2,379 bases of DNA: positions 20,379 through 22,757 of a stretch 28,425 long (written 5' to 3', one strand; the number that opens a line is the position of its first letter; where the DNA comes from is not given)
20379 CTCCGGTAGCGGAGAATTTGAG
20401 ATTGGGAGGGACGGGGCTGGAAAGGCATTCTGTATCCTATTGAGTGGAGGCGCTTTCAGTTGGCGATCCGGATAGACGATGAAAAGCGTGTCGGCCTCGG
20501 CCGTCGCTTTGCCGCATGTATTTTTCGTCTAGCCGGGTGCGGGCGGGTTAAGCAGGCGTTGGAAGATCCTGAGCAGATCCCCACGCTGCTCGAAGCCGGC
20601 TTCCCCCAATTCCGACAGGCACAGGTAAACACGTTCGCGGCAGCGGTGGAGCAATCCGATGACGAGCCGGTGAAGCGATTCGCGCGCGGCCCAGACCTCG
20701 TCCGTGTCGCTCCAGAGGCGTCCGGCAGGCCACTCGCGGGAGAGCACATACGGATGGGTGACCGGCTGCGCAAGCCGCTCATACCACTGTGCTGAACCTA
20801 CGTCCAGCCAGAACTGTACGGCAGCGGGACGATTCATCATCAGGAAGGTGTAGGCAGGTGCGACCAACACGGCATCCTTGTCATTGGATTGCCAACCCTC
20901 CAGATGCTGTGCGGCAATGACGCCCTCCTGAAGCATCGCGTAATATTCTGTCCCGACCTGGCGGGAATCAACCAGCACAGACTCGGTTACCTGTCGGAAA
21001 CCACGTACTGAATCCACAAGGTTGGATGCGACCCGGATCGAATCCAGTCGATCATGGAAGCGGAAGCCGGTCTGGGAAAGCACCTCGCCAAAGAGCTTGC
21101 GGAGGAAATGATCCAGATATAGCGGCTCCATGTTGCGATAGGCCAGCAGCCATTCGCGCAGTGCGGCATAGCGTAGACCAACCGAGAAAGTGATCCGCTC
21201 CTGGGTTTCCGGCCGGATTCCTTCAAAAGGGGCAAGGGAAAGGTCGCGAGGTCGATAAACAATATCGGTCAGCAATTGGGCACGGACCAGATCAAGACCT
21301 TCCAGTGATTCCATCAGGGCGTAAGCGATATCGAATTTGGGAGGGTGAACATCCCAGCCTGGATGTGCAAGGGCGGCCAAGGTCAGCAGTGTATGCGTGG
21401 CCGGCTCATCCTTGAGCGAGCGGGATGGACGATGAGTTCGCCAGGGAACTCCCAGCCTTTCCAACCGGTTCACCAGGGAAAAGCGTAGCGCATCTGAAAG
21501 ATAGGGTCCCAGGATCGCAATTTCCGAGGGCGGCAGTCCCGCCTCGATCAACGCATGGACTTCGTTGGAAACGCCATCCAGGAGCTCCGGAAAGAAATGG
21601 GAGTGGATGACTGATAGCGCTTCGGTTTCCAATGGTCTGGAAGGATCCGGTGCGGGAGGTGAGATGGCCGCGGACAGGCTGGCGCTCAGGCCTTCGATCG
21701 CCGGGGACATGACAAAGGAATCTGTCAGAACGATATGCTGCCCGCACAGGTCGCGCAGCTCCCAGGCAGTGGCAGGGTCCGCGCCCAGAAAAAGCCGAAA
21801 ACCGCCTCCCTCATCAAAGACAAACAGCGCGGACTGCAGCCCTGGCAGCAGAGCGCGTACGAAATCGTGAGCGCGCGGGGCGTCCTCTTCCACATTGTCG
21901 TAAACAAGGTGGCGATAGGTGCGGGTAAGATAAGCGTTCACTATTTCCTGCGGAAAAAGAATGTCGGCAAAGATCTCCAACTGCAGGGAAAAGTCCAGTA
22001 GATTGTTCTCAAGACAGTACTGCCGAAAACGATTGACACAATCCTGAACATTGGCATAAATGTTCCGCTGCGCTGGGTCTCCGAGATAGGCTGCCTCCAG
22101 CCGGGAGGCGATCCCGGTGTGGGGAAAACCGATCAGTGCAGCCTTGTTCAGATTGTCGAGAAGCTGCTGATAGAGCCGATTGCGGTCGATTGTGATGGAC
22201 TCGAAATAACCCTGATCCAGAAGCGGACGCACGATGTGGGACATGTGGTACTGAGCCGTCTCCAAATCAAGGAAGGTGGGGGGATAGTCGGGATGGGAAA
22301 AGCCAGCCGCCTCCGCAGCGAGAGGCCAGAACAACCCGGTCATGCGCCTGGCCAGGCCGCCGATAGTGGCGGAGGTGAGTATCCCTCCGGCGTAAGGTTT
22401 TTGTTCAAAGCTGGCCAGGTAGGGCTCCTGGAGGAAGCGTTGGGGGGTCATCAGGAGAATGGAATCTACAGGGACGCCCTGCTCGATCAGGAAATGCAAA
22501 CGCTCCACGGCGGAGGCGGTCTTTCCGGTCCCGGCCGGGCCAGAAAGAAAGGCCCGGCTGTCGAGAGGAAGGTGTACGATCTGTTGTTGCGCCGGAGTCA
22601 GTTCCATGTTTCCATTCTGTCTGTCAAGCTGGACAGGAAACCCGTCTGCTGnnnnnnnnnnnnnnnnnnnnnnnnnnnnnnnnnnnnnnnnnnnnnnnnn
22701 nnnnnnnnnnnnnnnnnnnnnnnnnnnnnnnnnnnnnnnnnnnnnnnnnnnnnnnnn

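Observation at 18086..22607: Nuclease-less helicase pair plus a nearby free Fe-S nuclease: a possible three-piece AddAB/AdnAB resection machine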

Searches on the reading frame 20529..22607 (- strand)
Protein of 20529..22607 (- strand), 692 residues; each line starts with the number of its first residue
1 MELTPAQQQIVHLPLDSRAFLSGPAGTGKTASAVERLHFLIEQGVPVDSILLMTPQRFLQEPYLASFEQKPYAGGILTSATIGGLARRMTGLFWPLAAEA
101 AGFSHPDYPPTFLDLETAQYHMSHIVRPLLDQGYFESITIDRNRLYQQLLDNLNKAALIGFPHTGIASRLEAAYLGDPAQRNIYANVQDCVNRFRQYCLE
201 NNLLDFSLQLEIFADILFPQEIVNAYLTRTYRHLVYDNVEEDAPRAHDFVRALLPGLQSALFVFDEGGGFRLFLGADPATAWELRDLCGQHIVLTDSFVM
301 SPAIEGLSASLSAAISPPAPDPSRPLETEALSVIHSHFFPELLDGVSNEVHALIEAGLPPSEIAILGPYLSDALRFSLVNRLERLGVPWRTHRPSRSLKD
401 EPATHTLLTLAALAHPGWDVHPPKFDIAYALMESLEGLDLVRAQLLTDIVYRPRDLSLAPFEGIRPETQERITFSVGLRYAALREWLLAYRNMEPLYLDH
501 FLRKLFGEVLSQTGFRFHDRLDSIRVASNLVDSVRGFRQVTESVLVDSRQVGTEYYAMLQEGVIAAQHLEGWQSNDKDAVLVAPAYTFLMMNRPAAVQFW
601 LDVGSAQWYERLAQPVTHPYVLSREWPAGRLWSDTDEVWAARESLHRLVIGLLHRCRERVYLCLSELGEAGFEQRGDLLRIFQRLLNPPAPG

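Call 4: search_protein_families(library=pfam, proteins=[window:20529-22607:-], max_evalue=0.1)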
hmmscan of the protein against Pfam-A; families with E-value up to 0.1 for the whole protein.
window:20529-22607:- (692 aa): 4 families
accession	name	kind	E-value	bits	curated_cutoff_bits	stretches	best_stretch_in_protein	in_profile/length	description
PF00580.27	UvrD-helicase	-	1.1e-06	29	23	1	3-54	1-52/271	UvrD/REP helicase N-terminal domain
PF00270.35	DEAD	-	0.025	14.7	26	1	4-84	1-82/167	DEAD/DEAH box helicase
PF13245.12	AAA_19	-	0.061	13.9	25.1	0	17-56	12-50/134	AAA domain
PF13191.12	AAA_16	-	0.081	13.9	32.6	0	19-44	27-52/167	AAA ATPase domain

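Call 5: search_protein_families(library=ncbifam, proteins=[window:20529-22607:-], max_evalue=0.1)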
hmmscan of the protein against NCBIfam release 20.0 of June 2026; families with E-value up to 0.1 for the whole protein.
window:20529-22607:- (692 aa): 1 family
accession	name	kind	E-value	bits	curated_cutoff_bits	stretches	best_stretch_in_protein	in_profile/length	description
TIGR00376.1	TIGR00376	hypoth_equivalog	0.037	12.5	348.9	0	3-45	159-203/639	IGHMBP2 family helicase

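Call 7: search_solved_structures(query=window:20529-22607:-, max_evalue=10)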
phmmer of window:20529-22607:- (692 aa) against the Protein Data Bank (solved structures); distinct sequences matched with E-value up to 10: 13.
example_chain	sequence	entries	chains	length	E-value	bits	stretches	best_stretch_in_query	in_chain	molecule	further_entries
4b3g_A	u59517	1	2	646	0.0049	18.7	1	346-385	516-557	DNA-BINDING PROTEIN SMUBP-2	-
4b3f_X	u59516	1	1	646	0.0051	18.6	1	346-385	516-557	DNA-BINDING PROTEIN SMUBP-2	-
7lii_A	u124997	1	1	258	0.16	13.7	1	253-300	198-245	Maritimacin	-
7lis_A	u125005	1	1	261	0.2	13.4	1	253-300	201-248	Maritimacin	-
7lim_A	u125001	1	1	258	0.22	13.2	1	254-300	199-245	Maritimacin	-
3dkt_A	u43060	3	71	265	0.24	13.1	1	254-300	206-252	Maritimacin | Type 1 encapsulin shell protein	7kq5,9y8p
7mu1_A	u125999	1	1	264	0.24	13.1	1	254-300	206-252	Maritimacin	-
7k5w_A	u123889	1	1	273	0.24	13.1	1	254-300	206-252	Maritimacin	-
7lil_A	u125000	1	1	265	0.26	13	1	254-300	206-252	Maritimacin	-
7lik_A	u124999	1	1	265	0.27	12.9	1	254-300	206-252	Maritimacin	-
6wkv_A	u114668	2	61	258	0.28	12.9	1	254-300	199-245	Encapsulin | Maritimacin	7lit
7lij_A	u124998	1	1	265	0.3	12.8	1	254-300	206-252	Maritimacin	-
6wvk_H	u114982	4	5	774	1.6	10.3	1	7-66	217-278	DNA helicase IV | DNA helicase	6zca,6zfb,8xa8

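Call 9: find_homologous_proteins(query=window:20529-22607:-, max_evalue=0.001)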
Query window:20529-22607:- (692 aa): 4924 proteins with E <= 0.001 among 8000 candidates; the best 120 are listed.
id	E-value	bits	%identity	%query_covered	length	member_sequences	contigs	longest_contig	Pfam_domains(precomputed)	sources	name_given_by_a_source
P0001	0.0e+0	1582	100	100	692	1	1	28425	PF00580.28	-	-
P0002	0.0e+0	1303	82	100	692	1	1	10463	PF00580.28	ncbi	-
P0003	0.0e+0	1226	77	100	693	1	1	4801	-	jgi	jgi:hypothetical protein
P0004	0.0e+0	1208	76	100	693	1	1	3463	PF00580.28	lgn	-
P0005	0.0e+0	1194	75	100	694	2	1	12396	-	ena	-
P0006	0.0e+0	1137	71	99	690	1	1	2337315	PF00580.28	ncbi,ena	-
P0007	0.0e+0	1136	71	100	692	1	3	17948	-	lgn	-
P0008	0.0e+0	1087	68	99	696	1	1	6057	PF00580.28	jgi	jgi:hypothetical protein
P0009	0.0e+0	1071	67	99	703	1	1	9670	PF00580.28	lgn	-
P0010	0.0e+0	1064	67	99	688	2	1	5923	-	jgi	-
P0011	0.0e+0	1058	66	99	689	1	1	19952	PF00580.28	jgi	jgi:hypothetical protein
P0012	0.0e+0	1054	66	98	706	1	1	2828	PF00580.28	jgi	jgi:hypothetical protein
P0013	0.0e+0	1053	66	99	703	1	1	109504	-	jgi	jgi:hypothetical protein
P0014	0.0e+0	1053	67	98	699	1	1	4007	PF00580.28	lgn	-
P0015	0.0e+0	1053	66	99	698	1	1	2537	PF00580.28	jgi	jgi:hypothetical protein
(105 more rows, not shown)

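Call 11: find_encoding_contigs(protein=P0006, flank=10000, max_places=3)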
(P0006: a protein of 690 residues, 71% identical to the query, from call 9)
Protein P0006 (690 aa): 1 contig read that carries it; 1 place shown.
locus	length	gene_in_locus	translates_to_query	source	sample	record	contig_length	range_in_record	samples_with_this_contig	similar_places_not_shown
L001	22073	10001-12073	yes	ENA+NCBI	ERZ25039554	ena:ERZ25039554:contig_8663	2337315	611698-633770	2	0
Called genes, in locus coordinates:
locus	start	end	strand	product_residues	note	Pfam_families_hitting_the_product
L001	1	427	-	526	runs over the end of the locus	PF00391:PEP-utilizers, PF02896:PEP-utilizers_C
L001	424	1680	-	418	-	PF01326:PPDK_N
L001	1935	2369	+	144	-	PF00072:Response_reg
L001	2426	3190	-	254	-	PF00561:Abhydrolase_1, PF12146:Hydrolase_4, PF12697:Abhydrolase_6, PF03096:Ndr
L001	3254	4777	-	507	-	PF01743:PolyA_pol, PF12627:PolyA_pol_RNAbd, PF01966:HD (faint), PF13735:tRNA_NucTran2_2 (weak)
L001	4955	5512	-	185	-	PF00156:Pribosyltran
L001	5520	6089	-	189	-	PF00265:TK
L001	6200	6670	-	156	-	PF01197:Ribosomal_L31, PF03118:RNA_pol_A_CTD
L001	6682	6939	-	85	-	PF01016:Ribosomal_L27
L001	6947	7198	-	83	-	-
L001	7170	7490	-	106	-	PF00829:Ribosomal_L21p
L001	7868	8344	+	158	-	-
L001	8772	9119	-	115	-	-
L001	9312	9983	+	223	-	PF01738:DLH, PF02129:Peptidase_S15 (weak), PF08840:BAAT_C (faint)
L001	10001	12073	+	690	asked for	PF00580:UvrD-helicase (weak)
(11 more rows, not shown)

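Call 21: find_related_loci(query=window:20529-22607:-, collection=genome_contigs, flank=10000)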
Query window:20529-22607:- (692 aa) in genome_contigs; peptide patterns used: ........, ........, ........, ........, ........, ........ (x = any residue, [..] = any of these).
147 stretches matched a pattern; 131 encode a relative of the query (tblastn E <= 1e-3); the best 80 are kept; 80 distinct loci.
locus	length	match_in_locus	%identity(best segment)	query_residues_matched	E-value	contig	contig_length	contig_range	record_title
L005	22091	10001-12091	65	6-687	0e+0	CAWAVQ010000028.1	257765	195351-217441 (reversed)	MAG: uncultured Chloroflexia bacterium isolate MFD05684.bin.2.178 genome assembly, contig: contig_38851, whole genome sh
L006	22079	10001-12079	65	1-686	0e+0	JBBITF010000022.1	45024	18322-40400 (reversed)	MAG: Chloroflexota bacterium isolate STS170223_bin_390 NODE_1002_length_45024_cov_11.461407, whole genome shotgun sequen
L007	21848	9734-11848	62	2-687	0e+0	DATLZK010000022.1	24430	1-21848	MAG TPA_asm: Anaerolineales bacterium isolate SMAG_U13296 k141_445297, whole genome shotgun sequence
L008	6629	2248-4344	64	6-687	0e+0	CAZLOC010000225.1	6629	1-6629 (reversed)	MAG TPA_asm: uncultured Anaerolineaceae bacterium isolate binchicken_co234_131 genome assembly, contig: NODE_10974_lengt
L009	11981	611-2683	65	3-686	0e+0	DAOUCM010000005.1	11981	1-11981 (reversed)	MAG TPA_asm: Anaerolineales bacterium isolate H81_821 6899, whole genome shotgun sequence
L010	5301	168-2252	65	2-692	0e+0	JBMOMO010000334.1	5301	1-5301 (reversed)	MAG: Chloroflexota bacterium isolate Betzabe_MAG052 MAG052_334, whole genome shotgun sequence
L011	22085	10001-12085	65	2-692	0e+0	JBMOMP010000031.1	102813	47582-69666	MAG: Chloroflexota bacterium isolate Betzabe_MAG053 MAG053_31, whole genome shotgun sequence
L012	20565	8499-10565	63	7-687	0e+0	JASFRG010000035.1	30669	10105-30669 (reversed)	MAG: Anaerolineales bacterium isolate D1103M02metaG_Bin_1243 D1103M02metaG_FD_scaffold_136_c1, whole genome shotgun sequ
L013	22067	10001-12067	66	3-687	0e+0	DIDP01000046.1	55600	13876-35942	MAG TPA_asm: Anaerolineales bacterium UBA5797 UBA5797_contig_2137, whole genome shotgun sequence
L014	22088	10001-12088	62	1-690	0e+0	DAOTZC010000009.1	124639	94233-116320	MAG TPA_asm: Anaerolineales bacterium isolate H39_479 k131_1025172, whole genome shotgun sequence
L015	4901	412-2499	62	1-687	0e+0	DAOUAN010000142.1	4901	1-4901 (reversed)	MAG TPA_asm: Anaerolineales bacterium isolate H64_669 k137_150750, whole genome shotgun sequence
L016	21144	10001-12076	61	1-687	0e+0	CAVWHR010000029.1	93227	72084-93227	MAG: uncultured Chloroflexia bacterium isolate MFD01299.bin.2.145 genome assembly, contig: contig_47914, whole genome sh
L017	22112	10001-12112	61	1-692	0e+0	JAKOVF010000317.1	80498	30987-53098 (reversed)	MAG: Chloroflexota bacterium isolate JPNG_maxbin.044 k201_116417, whole genome shotgun sequence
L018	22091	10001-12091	61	1-687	0e+0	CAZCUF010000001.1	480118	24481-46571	MAG TPA_asm: uncultured Anaerolineaceae bacterium isolate SRP263991_co5_211 genome assembly, contig: NODE_7_length_48011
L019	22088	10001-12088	62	1-690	0e+0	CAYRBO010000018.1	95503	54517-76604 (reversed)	MAG TPA_asm: uncultured Anaerolinea sp. isolate binchicken_co135_89 genome assembly, contig: NODE_505_length_95503_cov_9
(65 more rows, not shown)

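Call 23: search_protein_representatives(protein=window:20529-22607:-)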
Query: 692 residues. Proteins with E-value up to 0.001 (for the whole library): 1048; up to 1e-10: 765; up to 1e-30: 378. The best 150 are listed.
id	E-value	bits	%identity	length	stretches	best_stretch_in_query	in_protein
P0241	1.8e-233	793.5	54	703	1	1-688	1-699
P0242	2.6e-233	793.0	55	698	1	11-685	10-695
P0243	2.9e-207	706.9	49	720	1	2-687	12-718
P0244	2.6e-205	700.5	47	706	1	1-687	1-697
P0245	3.1e-205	700.2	49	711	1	2-687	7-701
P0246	5.4e-199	679.6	47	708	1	1-681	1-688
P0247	2.1e-198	677.6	47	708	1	4-686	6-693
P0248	8.0e-198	675.7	52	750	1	14-687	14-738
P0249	1.1e-196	671.9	48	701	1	2-688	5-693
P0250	1.6e-195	668.1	47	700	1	17-686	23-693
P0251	2.2e-195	667.6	52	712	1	19-687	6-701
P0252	1.0e-194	665.5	45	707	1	7-686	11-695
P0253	1.6e-191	654.9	50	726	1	18-687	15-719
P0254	3.8e-188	643.7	46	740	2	310-684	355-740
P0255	7.5e-187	639.4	44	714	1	3-686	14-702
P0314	3.0e-131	455.7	40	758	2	255-685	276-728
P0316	1.5e-127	443.4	35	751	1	2-684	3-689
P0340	3.8e-107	376.0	33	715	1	19-688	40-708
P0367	1.4e-85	304.7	45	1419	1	340-687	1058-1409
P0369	5.9e-85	302.7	57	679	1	51-298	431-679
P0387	4.4e-73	263.4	33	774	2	4-295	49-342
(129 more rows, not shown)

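Call 29: find_homologous_proteins(query=A1, max_evalue=0.001)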
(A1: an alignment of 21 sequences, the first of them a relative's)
Query A1 (21 sequences) (715 aa, profile of the alignment): 142 proteins with E <= 0.001 among 8000 candidates; the best 120 are listed.
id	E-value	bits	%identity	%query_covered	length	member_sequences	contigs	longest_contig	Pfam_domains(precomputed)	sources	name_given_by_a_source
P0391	3.4e-239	814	36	96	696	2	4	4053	PF00580.28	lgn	-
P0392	1.6e-237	808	34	97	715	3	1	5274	PF00580.28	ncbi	ncbi:MAG: UvrD-helicase domain-containing protein [Anaerolineae bacterium]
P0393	8.1e-237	806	35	95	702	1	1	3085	PF00580.28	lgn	-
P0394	2.1e-235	801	36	95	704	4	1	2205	PF00270.36,PF00580.28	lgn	-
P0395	3.1e-235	801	34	96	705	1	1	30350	PF00580.28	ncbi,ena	-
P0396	7.5e-235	800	36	93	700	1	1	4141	PF00580.28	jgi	jgi:superfamily I DNA/RNA helicase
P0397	3.6e-234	797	34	94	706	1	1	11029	PF00580.28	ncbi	ncbi:MAG: UvrD-helicase domain-containing protein [Anaerolineales bacterium]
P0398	6.8e-234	796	35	93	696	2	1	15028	PF00580.28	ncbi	ncbi:MAG TPA: UvrD-helicase domain-containing protein [Anaerolineales bacterium]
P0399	8.2e-234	796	33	96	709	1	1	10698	PF00580.28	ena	-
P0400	8.9e-234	796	35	94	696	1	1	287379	PF00580.28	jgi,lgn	jgi:hypothetical protein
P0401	3.0e-233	794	36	94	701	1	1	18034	PF00580.28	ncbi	-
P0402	6.9e-233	793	34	96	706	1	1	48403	PF00580.28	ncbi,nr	ncbi:MAG: hypothetical protein M1282_00900 [Chloroflexi bacterium]|nr:hypothetical protein [Chlorofl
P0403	2.0e-232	792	35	94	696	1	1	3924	PF00580.28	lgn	-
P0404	2.3e-232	791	35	96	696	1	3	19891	PF00580.28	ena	-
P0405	6.5e-232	790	35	94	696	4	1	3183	PF00580.28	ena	-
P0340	3.9e-231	787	100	100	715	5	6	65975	-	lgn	-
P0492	5.2e-216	737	33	94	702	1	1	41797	PF00580.28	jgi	jgi:hypothetical protein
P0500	6.9e-208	710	33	93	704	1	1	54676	-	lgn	-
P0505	6.4e-202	691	27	92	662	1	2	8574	PF00580.28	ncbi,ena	-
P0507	3.6e-197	675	33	94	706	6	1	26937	-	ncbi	-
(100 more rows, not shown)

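Call 30: find_encoding_contigs(protein=P0340, flank=10000, max_places=2)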
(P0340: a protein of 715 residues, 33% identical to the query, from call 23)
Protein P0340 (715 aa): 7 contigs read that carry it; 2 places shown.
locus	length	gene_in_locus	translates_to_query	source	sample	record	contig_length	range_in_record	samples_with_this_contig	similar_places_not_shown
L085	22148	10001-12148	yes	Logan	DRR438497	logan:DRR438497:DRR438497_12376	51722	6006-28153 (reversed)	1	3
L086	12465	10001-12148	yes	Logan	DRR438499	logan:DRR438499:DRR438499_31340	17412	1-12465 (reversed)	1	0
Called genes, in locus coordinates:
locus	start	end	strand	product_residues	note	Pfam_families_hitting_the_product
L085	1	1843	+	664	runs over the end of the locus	PF01979:Amidohydro_1, PF07969:Amidohydro_3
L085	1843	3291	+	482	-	PF08323:Glyco_transf_5, PF20706:GT4-conflict, PF00534:Glycos_transf_1, PF13692:Glyco_trans_1_4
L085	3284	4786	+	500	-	PF02446:Glyco_hydro_77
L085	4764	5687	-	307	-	PF00892:EamA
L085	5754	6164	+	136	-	PF14697:Fer4_21 (faint), PF12838:Fer4_7, PF12797:Fer4_2 (weak), PF00037:Fer4, PF12837:Fer4_6, PF13237:Fer4_10 (weak)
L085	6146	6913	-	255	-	PF00480:ROK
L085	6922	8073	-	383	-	PF02618:YceG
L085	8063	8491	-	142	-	PF03652:RuvX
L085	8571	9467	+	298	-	-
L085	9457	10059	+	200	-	PF00929:RNase_T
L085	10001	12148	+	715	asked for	-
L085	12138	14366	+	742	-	PF00580:UvrD-helicase, PF13245:AAA_19, PF13604:AAA_30 (faint), PF13361:UvrD_C, PF13538:UvrD_C_2 (faint)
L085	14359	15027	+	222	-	PF12705:PDDEXK_1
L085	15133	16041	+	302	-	PF03816:LytR_cpsA_psr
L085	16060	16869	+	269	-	PF00561:Abhydrolase_1, PF12146:Hydrolase_4, PF12697:Abhydrolase_6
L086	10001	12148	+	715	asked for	-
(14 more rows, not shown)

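Call 31: find_encoding_contigs(protein=P0505, flank=10000, max_places=2)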
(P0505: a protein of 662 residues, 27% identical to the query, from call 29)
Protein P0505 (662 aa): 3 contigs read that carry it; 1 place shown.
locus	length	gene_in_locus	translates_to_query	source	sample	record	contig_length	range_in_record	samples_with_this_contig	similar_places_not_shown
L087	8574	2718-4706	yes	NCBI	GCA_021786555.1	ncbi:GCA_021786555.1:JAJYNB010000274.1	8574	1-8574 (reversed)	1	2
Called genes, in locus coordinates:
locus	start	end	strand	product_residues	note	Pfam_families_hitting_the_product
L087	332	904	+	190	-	PF00293:NUDIX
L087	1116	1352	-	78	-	PF01910:Thiamine_BP (weak)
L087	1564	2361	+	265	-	PF01177:Asp_Glu_race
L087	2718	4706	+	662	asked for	PF00580:UvrD-helicase (weak)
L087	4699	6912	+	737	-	PF00580:UvrD-helicase, PF01443:Viral_helicase1 (faint), PF13245:AAA_19, PF13361:UvrD_C, PF13538:UvrD_C_2 (faint)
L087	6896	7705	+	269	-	PF12705:PDDEXK_1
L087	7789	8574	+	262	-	?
